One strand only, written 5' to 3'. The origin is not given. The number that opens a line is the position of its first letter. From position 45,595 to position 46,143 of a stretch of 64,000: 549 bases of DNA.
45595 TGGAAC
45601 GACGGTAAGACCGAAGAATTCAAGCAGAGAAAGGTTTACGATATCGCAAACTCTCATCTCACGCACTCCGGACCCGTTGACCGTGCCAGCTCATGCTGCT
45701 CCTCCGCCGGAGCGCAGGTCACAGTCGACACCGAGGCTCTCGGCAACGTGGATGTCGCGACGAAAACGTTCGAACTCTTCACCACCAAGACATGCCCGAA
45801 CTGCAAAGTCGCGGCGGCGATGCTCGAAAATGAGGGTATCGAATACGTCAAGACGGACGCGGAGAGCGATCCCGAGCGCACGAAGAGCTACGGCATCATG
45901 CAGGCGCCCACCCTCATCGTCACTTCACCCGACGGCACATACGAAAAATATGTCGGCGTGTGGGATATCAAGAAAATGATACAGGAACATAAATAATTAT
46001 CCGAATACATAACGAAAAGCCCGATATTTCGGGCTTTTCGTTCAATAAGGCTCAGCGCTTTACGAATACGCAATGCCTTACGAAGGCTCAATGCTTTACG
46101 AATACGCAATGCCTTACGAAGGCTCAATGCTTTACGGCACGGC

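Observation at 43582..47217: Class III ribonucleotide reductase with a fused NrdH-like CPNC redoxin domain, followed directly by thioredoxin reductase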

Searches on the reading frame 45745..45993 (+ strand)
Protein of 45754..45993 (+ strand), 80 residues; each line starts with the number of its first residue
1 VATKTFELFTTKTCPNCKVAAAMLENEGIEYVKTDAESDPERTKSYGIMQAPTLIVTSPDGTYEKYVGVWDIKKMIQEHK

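Call 3: search_protein_families(library=pfam, proteins=[window:45763-45993:+], max_evalue=0.1)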
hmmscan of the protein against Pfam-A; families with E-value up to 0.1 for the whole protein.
window:45763-45993:+ (77 aa): 6 families
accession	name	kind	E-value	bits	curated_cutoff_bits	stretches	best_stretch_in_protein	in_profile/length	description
PF00462.30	Glutaredoxin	-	1.2e-06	29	22.9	1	4-42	2-40/60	Glutaredoxin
PF00085.26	Thioredoxin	-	3.9e-05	24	23.5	1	6-73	25-98/103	Thioredoxin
PF13192.12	Thioredoxin_3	-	8e-05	23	24.8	1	4-53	4-55/76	Thioredoxin domain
PF13098.12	Thioredoxin_2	-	0.0089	16.8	27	0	5-72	11-100/104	Thioredoxin-like domain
PF05768.20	Glrx-like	-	0.021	15.6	26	1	4-44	3-47/77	Glutaredoxin-like domain (DUF836)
PF13417.12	GST_N_3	-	0.098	13.4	22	0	5-52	1-51/75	Glutathione S-transferase, N-terminal domain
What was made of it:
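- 45766..45993 (+): Minimal thioredoxin-fold domain (aa 729-804). CPNC is at aa 738-741 (nt 45793-45804). The cis-Pro motif QAPTL is at aa 774-778 (nt 45901-45915). Pfam Glutaredoxin scores 29 bits against a cutoff of 22.9 (call 3).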

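Call 4: search_protein_families(library=ncbifam, proteins=[window:45763-45993:+], max_evalue=0.1)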
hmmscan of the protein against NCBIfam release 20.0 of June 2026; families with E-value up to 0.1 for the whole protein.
window:45763-45993:+ (77 aa): 18 families
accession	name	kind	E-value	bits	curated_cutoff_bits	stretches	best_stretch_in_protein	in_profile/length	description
TIGR02196.1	GlrX_YruB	hypoth_equivalog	1.8e-07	31.5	88.55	1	4-53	3-56/74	glutaredoxin-like protein, YruB-family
TIGR00411.1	redox_disulf_1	equivalog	3.5e-06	27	92.75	1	3-54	3-60/82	MJ0307 family thioredoxin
TIGR01068.1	thioredoxin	equivalog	3.9e-06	27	96.8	1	9-74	24-95/101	thioredoxin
NF041212.1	Uxx_star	subfamily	5.8e-06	26.5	66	1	5-42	3-40/70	Uxx-star family glutaredoxin-like (seleno)protein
TIGR02181.1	GRX_bact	equivalog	1.2e-05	25.5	90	1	4-42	2-40/80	glutaredoxin 3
TIGR02200.1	GlrX_actino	hypoth_equivalog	2.9e-05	24.4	89.5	1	4-40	3-39/77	mycoredoxin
TIGR02187.2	PDO_seleno_TRX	equivalog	0.00012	21.5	185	1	4-74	133-204/209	protein disulfide oxidoreductase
NF007923.0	PRK10638.1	equivalog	0.00014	21.8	129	1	3-39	4-40/83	glutaredoxin 3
TIGR02194.1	GlrX_NrdH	subfamily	0.00051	20.2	85.75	1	5-51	3-52/72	glutaredoxin-like protein NrdH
TIGR02190.1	GlrX-dom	hypoth_equivalog_domain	0.0022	17.9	99.3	1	4-31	11-38/79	glutaredoxin-family domain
TIGR01617.1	arsC_related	subfamily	0.0069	16.6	75.05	1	4-37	2-35/117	Spx/MgsR family RNA polymerase-binding regulatory protein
TIGR01126.1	pdi_dom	equivalog_domain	0.008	16.4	107.2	1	12-73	34-98/105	protein disulfide-isomerase domain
NF045501.1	HUGP_GUXX-star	exception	0.012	15.2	325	1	5-43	169-207/236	HUGP/GUXX-star fusion selenoprotein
NF009210.0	PRK12559.1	equivalog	0.013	15.6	159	1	5-33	4-32/131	transcriptional regulator SpxA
NF041211.1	gluta_UXX_star_2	equivalog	0.013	15.4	100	1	5-41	3-39/71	UXX-star (seleno)protein family 2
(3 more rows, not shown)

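Call 29: search_protein_representatives(protein=window:45754-45993:+)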
Query: 80 residues. Proteins with E-value up to 0.001 (for the whole library): 538; up to 1e-10: 113; up to 1e-30: 0. The best 150 are listed.
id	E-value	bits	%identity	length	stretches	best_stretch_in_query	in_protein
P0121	6.2e-16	74.1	54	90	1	7-78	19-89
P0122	2.8e-15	72.0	50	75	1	8-75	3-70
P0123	5.6e-15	71.0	49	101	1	5-79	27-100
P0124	6.8e-15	70.8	51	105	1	5-77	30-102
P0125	2.0e-14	69.3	40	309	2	5-80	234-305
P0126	2.3e-14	69.1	48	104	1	5-77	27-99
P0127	2.5e-14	69.0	56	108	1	8-76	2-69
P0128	2.9e-14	68.8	54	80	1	7-75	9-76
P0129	3.5e-14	68.5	53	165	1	5-75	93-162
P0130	5.9e-14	67.8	51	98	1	7-77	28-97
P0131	9.1e-14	67.2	53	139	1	7-77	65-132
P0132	9.5e-14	67.1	51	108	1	8-77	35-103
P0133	1.2e-13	66.8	54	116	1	8-78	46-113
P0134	1.3e-13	66.7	58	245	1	5-73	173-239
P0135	1.4e-13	66.6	51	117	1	6-77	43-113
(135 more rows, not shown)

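Call 51: search_solved_structures(query=A2, max_evalue=0.01, show_alignments=3)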
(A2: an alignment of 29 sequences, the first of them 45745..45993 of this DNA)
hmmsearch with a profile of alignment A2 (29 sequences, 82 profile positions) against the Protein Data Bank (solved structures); distinct sequences matched with E-value up to 0.01: 200 (the best 60 are shown).
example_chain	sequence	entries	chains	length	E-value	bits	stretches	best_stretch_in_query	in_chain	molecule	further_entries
1j08_A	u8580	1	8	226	2.5e-10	43.2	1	5-79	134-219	glutaredoxin-like protein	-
1a8l_A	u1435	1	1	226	4.6e-10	42.3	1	5-79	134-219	PROTEIN DISULFIDE OXIDOREDUCTASE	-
2ayt_A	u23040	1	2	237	3.7e-09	39.4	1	8-62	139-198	glutaredoxin-like protein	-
2ywm_A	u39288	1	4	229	3.9e-09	39.3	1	8-62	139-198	Glutaredoxin-like protein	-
3die_A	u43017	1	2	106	9e-09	38.2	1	10-71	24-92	Thioredoxin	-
2o87_A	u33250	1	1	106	1.5e-08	37.5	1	12-71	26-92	Thioredoxin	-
2o85_A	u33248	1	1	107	1.6e-08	37.3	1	12-71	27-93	Thioredoxin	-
4ba7_A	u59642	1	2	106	1.8e-08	37.2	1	12-72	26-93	LBCA THIOREDOXIN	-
1fo5_A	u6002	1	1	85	2.3e-08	36.9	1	7-65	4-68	THIOREDOXIN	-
2o7k_A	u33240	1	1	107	2.9e-08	36.5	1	12-71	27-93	Thioredoxin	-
8eky_M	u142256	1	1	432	3e-08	36.5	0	28-80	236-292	Thioredoxin domain-containing protein 5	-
2klx_A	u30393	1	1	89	6e-08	35.5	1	6-42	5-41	Glutaredoxin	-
2gzy_A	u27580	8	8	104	9.8e-08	34.8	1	12-67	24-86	Thioredoxin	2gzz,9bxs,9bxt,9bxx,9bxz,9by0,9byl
2l6c_A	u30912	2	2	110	1.1e-07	34.7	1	7-68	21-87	Thioredoxin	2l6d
2yn1_A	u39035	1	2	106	2.6e-07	33.5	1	12-68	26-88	LGPCA THIOREDOXIN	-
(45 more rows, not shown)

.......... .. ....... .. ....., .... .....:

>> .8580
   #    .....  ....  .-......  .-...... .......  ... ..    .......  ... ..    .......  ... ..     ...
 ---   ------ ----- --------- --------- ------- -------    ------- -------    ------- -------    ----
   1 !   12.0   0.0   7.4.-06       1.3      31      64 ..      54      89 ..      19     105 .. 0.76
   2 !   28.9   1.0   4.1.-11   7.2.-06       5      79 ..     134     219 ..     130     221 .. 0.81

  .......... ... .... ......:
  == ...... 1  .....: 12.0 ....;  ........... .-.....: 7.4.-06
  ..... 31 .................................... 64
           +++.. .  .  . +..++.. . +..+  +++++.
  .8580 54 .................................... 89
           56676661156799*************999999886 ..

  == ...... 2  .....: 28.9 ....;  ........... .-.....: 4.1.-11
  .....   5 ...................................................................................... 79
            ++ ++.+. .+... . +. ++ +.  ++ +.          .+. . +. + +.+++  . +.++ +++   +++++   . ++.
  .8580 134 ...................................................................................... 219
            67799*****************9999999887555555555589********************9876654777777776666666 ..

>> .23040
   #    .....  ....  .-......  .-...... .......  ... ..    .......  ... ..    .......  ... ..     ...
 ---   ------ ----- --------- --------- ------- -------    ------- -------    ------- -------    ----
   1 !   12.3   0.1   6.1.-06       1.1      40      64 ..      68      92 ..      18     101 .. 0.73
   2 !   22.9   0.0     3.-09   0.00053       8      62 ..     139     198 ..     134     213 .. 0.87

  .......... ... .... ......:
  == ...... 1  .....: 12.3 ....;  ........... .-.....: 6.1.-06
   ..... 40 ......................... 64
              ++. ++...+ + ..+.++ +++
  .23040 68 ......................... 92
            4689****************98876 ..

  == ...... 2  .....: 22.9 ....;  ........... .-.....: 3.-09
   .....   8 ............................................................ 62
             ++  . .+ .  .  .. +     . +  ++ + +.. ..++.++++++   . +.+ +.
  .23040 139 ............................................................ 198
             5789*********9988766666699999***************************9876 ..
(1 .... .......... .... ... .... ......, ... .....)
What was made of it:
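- On NrdH-redoxin: NrdH structures rank below Trx and PDO in the PDB profile search (call 51).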

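Call 62: predict_structure(alignment_id=A2)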
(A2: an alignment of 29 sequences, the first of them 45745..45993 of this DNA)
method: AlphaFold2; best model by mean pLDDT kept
length: 83 residues; sequences in the alignment: 29
mean_pLDDT: 92.2   pTM: 0.81
mean pLDDT of the five models: 92.2, 91.8, 90.5, 90.1, 89.1
residues with pLDDT >= 90: 75; 70-90: 3; 50-70: 2; < 50: 3
segments of 3 or more residues with pLDDT < 50: 1-3
pLDDT, mean of each block of 10 residues (from residue 1): 71 96 97 95 94 96 95 97 83
secondary structure, 60 per line:
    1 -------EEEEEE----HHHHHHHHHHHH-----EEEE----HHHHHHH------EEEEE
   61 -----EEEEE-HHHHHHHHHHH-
elements in order: E8-13 H18-29 E35-38 H43-49 E56-60 E66-70 H72-82
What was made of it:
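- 45766..45993 (+): The AF2 model has pLDDT 92.2 (call 62).
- On Thioredoxin fold / thioredoxin superfamily: In the AF2 tail model (pLDDT 92.2) the elements, numbered along the 83-residue model, are E8-13, H18-29, E35-38, H43-49, E56-60, E66-70 and H72-82 (call 62).
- On Thioredoxin (TrxA equivalog): TIGR01068 scores 27 against a cutoff of 96.8 (calls 4, 62).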

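Call 64: find_related_loci(query=A2, collection=viral_contigs, flank=4000)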
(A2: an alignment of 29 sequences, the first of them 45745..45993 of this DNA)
Query A2 (83 aa) in viral_contigs; peptide patterns used: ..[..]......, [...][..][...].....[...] (x = any residue, [..] = any of these).
34 stretches matched a pattern; 21 encode a relative of the query (tblastn E <= 1e-3); 21 distinct loci.
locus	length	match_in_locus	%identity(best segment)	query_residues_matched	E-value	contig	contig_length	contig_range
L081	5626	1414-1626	51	8-79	4e-20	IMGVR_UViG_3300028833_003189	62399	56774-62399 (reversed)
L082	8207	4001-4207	50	11-80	1e-17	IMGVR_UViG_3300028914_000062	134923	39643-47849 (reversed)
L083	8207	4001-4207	47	11-80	3e-17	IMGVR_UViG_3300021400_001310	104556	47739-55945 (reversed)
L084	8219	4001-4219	44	11-83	1e-16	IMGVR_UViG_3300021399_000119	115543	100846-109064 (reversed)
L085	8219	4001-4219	44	11-83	1e-16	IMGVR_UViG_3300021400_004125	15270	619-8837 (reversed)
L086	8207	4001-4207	43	11-79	5e-15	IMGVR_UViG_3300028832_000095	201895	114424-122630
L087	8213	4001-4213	44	11-81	1e-14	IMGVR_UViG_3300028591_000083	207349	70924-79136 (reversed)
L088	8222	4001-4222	43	1-79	2e-13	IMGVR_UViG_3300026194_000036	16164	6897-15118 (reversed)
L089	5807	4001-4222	43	1-79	2e-13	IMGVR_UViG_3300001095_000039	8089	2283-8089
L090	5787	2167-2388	43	1-79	2e-13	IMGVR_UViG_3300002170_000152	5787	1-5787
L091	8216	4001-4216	42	11-83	7e-13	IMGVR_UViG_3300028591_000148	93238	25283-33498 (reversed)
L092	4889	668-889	38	5-83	1e-12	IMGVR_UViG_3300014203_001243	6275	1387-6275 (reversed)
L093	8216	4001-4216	39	5-81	1e-12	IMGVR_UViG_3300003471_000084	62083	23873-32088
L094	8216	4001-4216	41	11-83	2e-11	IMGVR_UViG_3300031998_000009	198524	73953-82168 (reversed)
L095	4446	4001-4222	39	1-79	2e-11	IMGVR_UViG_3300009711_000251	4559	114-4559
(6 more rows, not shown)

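Call 65: fold_search(model_id=the predicted structure, library=pdb)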
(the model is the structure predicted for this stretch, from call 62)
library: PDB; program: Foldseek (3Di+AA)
matches with E <= 10: 1542; with E <= 0.001: 174
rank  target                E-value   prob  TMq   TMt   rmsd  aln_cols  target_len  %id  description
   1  2yzu                  4.5e-05  1.00  0.71  0.59   3.1        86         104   26  Crystal structure of oxidized thioredoxin from Thermus thermophilus HB8 (released 2007-11-06)
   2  2oe3_B                4.8e-05  1.00  0.72  0.59   2.5        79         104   18  Crystal Structure of Mitochondrial Thioredoxin 3 from Saccharomyces cerevisiae (oxidized form) (released 2008-01-08)
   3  6nup                  4.8e-05  1.00  0.72  0.55   3.4        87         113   15  Structure of thioredoxin (trxA) from Rickettsia prowazekii str. Madrid E. (released 2019-02-20)
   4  2voc_B                5.9e-05  1.00  0.68  0.56   3.4        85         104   25  THIOREDOXIN A ACTIVE SITE MUTANTS FORM MIXED DISULFIDE DIMERS THAT RESEMBLE ENZYME-SUBSTRATE REACTION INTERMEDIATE (released 2009-03-10)
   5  2yj7_A                6.3e-05  1.00  0.71  0.58   3.1        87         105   25  Crystal structure of a hyperstable protein from the Precambrian period (released 2012-05-30)
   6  2ynx_A                6.3e-05  1.00  0.68  0.56   3.1        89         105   21  Crystal Structure of Ancestral Thioredoxin Relative to Last Archaea Common Ancestor (LACA) from the Precambrian Period (released 2013-08-21)
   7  2o7k                  7.1e-05  1.00  0.73  0.60   3.1        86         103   24  S. aureus thioredoxin (released 2007-07-24)
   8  4ba7_A                7.1e-05  1.00  0.70  0.57   3.1        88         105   23  Crystal Structure of Ancestral Thioredoxin Relative to Last Bacteria Common Ancestor (LBCA) from the Precambrian Perio (released 2013-08-21)
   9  2e0q                  8.1e-05  1.00  0.72  0.60   2.7        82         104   17  Crystal structure of K53E thioredoxin from Sulfolobus tokodaii strain7 (released 2007-10-02)
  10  4ulx                  8.1e-05  1.00  0.70  0.58   2.9        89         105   20  Crystal structure of ancestral thioredoxin, relative to the last common ancestor of the Cyanobacterial, Deinococcus and  (released 2014-11-26)
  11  4xhm_B                8.7e-05  1.00  0.74  0.59   2.9        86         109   23  Archaeoglobus fulgidus thioredoxin 3 M60H (released 2015-04-29)
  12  4xhm_A                8.7e-05  1.00  0.73  0.57   3.0        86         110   23  Archaeoglobus fulgidus thioredoxin 3 M60H (released 2015-04-29)
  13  7c65                  9.3e-05  1.00  0.72  0.58   2.7        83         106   14  Crystal structure of thioredoxin m1 (released 2020-10-14)
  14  1uvz_C                9.9e-05  1.00  0.78  0.62   3.1        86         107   20  structure of human thioredoxin 2 (released 2005-06-16)
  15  2o85                  9.9e-05  1.00  0.73  0.60   3.1        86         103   24  S. Aureus thioredoxin P31T mutant (released 2007-07-24)
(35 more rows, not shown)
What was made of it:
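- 45766..45993 (+): Foldseek top hits are thioredoxins, probability 1.0, TM about 0.7 (call 65).
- On Thioredoxin fold / thioredoxin superfamily: Foldseek top 50 hits are thioredoxins, probability 1.0 (call 65).
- Tried and rejected: Rejected on NCBIfam thresholds, on motifs, and on PDB profile and fold ranking (calls 4, 51, 65).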
